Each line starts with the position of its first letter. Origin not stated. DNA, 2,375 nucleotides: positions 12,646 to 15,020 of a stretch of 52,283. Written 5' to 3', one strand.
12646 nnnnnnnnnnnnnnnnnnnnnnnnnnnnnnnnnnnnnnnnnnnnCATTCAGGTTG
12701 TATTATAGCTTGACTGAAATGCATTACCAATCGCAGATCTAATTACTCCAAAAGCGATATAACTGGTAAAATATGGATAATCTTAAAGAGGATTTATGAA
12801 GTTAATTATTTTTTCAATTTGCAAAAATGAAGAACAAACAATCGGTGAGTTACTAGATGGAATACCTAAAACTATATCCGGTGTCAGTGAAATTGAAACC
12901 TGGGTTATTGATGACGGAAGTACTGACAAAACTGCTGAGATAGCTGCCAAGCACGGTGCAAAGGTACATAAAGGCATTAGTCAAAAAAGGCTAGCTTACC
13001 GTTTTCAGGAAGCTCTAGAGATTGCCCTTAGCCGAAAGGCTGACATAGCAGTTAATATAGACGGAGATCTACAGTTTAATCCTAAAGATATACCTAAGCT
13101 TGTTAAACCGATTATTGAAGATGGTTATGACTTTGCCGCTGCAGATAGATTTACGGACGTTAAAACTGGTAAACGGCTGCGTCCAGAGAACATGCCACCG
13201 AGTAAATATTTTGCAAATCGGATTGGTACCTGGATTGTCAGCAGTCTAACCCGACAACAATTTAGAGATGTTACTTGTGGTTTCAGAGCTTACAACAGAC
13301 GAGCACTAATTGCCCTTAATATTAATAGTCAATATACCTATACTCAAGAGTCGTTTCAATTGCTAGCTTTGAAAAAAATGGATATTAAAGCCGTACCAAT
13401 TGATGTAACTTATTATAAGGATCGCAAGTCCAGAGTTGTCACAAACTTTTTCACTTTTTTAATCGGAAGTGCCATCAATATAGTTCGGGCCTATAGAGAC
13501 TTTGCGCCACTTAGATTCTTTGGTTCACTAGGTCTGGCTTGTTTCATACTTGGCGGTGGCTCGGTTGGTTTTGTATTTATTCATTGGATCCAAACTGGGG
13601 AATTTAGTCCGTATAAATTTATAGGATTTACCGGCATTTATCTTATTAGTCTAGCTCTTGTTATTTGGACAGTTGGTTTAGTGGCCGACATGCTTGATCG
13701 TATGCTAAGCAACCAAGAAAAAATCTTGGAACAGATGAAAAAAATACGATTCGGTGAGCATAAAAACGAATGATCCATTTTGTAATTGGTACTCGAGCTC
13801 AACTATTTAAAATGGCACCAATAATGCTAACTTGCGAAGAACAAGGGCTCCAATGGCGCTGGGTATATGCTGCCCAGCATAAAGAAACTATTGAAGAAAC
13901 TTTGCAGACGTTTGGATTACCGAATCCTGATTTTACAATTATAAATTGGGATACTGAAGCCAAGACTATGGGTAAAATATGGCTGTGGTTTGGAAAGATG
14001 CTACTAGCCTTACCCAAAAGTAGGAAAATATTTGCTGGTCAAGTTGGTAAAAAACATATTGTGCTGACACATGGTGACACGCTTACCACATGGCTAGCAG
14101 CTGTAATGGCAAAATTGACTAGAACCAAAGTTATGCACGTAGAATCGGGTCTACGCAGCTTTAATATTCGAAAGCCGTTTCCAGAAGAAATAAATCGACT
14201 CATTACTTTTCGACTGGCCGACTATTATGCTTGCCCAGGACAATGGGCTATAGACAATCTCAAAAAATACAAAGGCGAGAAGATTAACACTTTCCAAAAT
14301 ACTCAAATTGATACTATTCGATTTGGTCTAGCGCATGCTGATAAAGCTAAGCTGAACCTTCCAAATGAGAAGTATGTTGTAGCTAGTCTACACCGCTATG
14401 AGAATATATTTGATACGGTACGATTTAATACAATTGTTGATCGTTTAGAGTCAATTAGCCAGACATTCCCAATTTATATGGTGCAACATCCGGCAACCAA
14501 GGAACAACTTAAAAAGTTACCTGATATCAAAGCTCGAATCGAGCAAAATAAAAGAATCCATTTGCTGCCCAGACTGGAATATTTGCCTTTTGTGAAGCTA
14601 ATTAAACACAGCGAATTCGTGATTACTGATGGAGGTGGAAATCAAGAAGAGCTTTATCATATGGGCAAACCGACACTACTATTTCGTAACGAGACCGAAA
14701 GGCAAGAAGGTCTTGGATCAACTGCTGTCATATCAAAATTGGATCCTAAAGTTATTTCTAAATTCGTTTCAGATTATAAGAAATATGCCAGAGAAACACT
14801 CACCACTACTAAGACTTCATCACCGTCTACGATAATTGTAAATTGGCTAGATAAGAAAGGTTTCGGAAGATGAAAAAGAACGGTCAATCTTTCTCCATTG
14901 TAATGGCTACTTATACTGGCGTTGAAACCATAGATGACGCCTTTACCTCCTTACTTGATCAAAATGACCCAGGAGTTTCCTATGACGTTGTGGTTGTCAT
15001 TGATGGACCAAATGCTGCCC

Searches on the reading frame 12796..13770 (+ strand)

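Call 53: search_protein_families(library=pfam, proteins=[window:12796-13770:+], max_evalue=0.0001)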
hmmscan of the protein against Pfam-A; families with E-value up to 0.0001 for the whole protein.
window:12796-13770:+ (325 aa): 1 family
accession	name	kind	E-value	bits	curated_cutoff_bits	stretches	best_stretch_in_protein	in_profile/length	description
PF00535.33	Glycos_transf_2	-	4.2e-18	66.3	23.3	1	7-171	4-164/168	Glycosyl transferase family 2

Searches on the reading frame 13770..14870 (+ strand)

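Call 53: search_protein_families(library=pfam, proteins=[window:13770-14870:+], max_evalue=0.0001)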
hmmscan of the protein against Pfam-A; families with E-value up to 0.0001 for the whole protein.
window:13770-14870:+ (367 aa): 1 family
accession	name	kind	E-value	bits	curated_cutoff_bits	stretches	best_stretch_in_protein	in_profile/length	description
PF02350.25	Epimerase_2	-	3.8e-53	181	30.6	1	24-337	6-317/347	UDP-N-acetylglucosamine 2-epimerase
